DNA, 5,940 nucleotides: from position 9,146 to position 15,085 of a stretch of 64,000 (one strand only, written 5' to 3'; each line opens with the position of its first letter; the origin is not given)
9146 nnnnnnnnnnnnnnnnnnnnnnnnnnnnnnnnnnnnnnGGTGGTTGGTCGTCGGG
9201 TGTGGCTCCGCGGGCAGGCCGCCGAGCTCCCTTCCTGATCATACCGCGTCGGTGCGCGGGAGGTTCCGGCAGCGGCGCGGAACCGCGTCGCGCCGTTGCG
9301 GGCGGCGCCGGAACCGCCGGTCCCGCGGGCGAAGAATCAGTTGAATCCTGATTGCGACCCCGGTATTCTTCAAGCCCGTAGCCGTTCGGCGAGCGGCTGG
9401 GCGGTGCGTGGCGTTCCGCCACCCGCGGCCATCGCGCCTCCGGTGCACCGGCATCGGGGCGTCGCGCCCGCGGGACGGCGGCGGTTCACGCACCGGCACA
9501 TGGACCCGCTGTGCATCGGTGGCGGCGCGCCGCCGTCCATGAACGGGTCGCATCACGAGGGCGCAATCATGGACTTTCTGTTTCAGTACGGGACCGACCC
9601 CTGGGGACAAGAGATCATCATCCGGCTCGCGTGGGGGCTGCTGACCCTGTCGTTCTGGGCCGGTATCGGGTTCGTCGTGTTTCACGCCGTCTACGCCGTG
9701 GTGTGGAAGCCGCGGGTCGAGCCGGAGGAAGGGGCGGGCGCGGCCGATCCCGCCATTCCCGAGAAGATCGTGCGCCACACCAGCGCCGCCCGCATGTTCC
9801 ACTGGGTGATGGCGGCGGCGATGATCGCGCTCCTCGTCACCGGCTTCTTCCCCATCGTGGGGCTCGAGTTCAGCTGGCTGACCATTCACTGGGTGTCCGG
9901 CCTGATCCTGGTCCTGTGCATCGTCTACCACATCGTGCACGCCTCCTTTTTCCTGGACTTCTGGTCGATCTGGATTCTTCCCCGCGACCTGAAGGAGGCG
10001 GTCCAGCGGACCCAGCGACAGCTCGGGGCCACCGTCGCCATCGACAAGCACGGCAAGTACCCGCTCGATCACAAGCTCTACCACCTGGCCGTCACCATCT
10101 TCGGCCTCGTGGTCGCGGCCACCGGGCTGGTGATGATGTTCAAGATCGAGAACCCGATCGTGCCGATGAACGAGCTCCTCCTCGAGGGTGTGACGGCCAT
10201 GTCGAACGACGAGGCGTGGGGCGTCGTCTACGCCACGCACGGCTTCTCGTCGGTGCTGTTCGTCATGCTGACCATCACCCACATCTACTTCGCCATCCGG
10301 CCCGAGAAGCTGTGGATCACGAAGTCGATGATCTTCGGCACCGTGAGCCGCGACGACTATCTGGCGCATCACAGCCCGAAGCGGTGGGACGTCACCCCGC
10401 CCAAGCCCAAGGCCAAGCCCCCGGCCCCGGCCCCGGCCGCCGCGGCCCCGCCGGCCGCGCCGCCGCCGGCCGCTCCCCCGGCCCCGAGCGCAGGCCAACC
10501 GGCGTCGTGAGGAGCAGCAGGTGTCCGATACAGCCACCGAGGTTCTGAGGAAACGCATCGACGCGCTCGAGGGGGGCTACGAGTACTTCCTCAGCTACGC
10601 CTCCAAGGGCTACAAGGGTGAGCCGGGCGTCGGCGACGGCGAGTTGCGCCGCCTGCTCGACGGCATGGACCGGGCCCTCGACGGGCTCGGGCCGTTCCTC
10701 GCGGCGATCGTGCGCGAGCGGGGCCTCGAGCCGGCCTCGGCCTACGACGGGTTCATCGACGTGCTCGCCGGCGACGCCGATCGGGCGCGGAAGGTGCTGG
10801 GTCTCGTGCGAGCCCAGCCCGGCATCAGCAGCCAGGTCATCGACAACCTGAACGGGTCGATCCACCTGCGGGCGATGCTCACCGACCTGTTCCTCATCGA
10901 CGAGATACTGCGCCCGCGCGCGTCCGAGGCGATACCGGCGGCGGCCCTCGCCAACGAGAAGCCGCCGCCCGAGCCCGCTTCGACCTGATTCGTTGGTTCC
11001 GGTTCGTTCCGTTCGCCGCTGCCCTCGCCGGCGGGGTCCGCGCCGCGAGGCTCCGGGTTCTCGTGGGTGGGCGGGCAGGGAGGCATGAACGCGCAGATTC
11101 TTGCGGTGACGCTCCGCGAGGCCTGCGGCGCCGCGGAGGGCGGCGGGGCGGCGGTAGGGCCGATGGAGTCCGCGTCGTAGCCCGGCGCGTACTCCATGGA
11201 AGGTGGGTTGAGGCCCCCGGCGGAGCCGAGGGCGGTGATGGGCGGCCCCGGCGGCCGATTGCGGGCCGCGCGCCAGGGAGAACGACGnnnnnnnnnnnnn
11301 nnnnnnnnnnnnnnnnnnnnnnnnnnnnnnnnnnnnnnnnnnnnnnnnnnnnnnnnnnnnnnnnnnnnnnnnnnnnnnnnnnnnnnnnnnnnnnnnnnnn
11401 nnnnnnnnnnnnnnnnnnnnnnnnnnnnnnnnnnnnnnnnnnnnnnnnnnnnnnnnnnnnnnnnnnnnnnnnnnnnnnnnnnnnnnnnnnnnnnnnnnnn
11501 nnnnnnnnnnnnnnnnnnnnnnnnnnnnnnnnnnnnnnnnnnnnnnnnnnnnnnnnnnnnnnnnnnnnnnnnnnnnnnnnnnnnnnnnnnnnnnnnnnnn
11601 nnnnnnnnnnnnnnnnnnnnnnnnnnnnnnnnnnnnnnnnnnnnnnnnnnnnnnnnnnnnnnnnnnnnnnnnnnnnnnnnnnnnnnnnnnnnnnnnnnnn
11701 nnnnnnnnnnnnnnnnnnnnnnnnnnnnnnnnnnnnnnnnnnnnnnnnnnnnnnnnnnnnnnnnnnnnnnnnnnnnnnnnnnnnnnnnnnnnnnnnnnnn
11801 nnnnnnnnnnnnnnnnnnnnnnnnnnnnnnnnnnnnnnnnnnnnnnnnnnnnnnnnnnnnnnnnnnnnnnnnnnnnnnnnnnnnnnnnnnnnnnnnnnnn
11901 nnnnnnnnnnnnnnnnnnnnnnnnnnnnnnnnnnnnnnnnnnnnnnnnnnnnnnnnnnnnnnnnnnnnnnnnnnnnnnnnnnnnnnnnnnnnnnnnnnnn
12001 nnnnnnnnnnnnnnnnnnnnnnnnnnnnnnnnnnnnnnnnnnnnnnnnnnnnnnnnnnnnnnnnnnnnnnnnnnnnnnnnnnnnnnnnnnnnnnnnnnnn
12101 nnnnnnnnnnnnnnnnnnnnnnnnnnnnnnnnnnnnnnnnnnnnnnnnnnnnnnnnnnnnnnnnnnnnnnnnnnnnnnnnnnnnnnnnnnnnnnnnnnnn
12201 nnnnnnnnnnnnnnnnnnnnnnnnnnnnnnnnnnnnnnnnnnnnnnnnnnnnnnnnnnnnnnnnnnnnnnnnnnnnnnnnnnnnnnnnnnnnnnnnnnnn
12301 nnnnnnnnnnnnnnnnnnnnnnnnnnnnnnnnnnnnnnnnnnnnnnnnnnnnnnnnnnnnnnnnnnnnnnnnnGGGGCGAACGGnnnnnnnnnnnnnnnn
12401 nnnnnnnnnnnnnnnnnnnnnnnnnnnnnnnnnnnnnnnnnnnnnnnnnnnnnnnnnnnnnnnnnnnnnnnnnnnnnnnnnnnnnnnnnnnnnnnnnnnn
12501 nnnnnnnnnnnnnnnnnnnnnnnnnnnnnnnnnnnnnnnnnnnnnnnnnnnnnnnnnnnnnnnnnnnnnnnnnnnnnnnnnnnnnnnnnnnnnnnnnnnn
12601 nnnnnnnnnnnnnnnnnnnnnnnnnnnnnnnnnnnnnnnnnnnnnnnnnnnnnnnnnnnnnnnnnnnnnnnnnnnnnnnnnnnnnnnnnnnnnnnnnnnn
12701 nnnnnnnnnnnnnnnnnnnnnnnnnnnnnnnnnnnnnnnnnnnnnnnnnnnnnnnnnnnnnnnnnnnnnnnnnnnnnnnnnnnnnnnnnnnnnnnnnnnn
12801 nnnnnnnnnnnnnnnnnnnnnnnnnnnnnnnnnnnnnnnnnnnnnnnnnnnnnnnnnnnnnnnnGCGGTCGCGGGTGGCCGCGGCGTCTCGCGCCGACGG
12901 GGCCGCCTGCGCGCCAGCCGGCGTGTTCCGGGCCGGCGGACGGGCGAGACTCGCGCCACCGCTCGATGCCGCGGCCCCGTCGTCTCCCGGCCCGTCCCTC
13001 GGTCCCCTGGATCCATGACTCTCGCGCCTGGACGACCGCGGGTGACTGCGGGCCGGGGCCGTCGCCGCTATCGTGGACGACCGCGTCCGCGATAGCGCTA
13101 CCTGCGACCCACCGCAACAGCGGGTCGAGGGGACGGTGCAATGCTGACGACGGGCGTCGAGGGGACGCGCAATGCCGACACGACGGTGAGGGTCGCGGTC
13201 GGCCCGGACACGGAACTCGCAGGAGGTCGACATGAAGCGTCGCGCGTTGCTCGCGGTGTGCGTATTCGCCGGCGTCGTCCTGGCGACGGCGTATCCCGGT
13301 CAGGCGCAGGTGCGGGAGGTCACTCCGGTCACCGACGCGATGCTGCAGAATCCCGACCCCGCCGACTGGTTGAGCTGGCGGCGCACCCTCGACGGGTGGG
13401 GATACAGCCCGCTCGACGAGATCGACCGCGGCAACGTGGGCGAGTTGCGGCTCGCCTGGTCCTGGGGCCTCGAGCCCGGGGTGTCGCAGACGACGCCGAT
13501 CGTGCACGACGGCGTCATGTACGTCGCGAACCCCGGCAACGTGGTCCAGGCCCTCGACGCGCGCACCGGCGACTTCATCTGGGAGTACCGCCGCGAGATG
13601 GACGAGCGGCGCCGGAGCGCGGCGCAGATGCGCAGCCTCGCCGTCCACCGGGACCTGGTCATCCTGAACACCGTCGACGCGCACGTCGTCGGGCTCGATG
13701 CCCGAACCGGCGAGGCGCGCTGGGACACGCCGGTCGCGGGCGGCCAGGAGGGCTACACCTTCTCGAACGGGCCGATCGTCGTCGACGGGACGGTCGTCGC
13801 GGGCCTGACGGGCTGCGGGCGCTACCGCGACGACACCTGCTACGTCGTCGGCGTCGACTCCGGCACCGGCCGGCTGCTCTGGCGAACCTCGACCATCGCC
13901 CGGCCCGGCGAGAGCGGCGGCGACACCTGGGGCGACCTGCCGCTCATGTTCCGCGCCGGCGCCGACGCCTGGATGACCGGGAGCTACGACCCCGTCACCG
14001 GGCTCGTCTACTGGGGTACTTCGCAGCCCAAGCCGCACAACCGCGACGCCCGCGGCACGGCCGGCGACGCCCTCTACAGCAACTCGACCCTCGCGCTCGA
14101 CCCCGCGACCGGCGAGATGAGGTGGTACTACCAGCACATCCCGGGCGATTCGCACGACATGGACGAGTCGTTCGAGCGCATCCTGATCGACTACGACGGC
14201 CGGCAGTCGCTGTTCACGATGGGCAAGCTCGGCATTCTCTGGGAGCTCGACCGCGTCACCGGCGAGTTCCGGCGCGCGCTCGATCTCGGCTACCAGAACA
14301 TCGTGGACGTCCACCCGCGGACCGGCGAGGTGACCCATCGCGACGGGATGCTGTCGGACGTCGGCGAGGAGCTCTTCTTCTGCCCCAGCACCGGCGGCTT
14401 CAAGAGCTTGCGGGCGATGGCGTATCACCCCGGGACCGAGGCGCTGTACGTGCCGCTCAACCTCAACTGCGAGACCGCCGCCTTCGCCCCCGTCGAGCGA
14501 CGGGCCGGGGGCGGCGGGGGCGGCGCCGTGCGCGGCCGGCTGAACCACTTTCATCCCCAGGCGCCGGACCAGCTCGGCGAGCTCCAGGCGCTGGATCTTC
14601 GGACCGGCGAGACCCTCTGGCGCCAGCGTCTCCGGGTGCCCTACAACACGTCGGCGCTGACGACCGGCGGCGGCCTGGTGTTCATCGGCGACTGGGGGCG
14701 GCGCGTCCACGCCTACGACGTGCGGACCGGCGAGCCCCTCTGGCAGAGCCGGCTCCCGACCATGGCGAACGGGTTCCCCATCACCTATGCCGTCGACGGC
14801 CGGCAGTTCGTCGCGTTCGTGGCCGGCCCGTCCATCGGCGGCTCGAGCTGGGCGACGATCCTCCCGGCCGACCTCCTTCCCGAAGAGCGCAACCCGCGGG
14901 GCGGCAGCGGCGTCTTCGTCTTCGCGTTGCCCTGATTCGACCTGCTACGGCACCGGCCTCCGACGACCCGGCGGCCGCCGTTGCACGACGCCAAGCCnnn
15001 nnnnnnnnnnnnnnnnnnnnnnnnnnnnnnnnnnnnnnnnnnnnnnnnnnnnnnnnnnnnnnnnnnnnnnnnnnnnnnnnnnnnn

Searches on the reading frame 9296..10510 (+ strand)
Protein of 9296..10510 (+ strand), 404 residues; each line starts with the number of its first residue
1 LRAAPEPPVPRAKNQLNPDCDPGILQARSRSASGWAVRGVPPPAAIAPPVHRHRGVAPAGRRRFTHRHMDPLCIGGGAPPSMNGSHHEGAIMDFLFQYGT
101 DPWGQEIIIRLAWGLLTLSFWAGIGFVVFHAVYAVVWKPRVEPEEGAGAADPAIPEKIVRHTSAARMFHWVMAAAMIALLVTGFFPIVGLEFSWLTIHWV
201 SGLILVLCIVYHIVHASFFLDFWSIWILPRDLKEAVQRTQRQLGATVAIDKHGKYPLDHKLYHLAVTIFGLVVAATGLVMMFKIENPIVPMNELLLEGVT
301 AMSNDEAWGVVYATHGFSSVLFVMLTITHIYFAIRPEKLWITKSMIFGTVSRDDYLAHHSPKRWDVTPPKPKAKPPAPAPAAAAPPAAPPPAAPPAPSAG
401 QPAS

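Call 5: search_protein_families(library=pfam, proteins=[window:9296-10510:+], max_evalue=0.01)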
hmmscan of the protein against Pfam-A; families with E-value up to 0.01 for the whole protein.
window:9296-10510:+ (404 aa): 2 families
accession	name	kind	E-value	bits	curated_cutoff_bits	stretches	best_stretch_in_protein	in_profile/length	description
PF01292.26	Ni_hydr_CYTB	-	7.6e-20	71.9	30.1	1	160-348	1-179/179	Prokaryotic cytochrome b561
PF17197.9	DUF5134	-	0.0098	16.3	29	1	90-182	99-151/152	Domain of unknown function (DUF5134)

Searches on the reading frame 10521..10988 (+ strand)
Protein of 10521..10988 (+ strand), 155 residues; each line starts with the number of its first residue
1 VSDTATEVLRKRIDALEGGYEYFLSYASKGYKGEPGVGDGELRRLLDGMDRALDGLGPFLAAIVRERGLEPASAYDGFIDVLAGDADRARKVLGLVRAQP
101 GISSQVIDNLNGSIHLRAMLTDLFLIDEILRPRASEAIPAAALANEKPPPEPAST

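Call 16: search_protein_families(library=pfam, proteins=[window:10521-10988:+], max_evalue=0.001)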
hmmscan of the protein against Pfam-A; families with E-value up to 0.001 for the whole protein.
window:10521-10988:+ (155 aa): 0 families

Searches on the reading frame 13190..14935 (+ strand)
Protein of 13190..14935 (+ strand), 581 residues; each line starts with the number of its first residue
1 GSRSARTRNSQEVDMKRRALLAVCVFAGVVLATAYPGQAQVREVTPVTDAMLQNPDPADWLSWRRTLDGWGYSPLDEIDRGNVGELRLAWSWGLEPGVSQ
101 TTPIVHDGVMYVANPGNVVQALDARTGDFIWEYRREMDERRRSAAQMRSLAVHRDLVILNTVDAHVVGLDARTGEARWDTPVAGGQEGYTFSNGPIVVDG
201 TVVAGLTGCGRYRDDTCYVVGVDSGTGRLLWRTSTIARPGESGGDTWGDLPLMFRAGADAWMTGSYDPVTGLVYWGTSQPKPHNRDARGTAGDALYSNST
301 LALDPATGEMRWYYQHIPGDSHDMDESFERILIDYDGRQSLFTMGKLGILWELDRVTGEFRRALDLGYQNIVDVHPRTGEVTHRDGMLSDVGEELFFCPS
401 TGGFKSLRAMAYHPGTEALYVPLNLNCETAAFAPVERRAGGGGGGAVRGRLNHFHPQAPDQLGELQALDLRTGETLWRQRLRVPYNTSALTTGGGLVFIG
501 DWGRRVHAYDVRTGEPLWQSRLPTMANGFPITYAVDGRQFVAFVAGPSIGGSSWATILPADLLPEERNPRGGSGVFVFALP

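Call 8: search_protein_families(library=pfam, proteins=[window:13190-14935:+], max_evalue=0.001)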
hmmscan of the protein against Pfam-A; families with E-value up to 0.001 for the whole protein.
window:13190-14935:+ (581 aa): 4 families
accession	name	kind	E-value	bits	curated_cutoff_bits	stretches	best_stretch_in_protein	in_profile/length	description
PF01011.28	PQQ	-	6.8e-62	210.4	26.7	2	60-359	1-333/595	Glucose/ethanol/alcohol dehydrogenase, beta-propeller domain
PF13360.13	PQQ_2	-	2.6e-29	103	27.6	2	88-236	55-197/233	Outer membrane protein assembly factor BamB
PF13570.13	Beta-prop_ACSF4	-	3e-10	40.5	133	1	87-234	124-252/329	Beta-alanine-activating enzyme, beta-propeller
PF25293.1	Beta-prop_EMC1_N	-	4.4e-09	36.8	34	0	110-185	34-106/219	EMC1 N-terminal beta-propeller domain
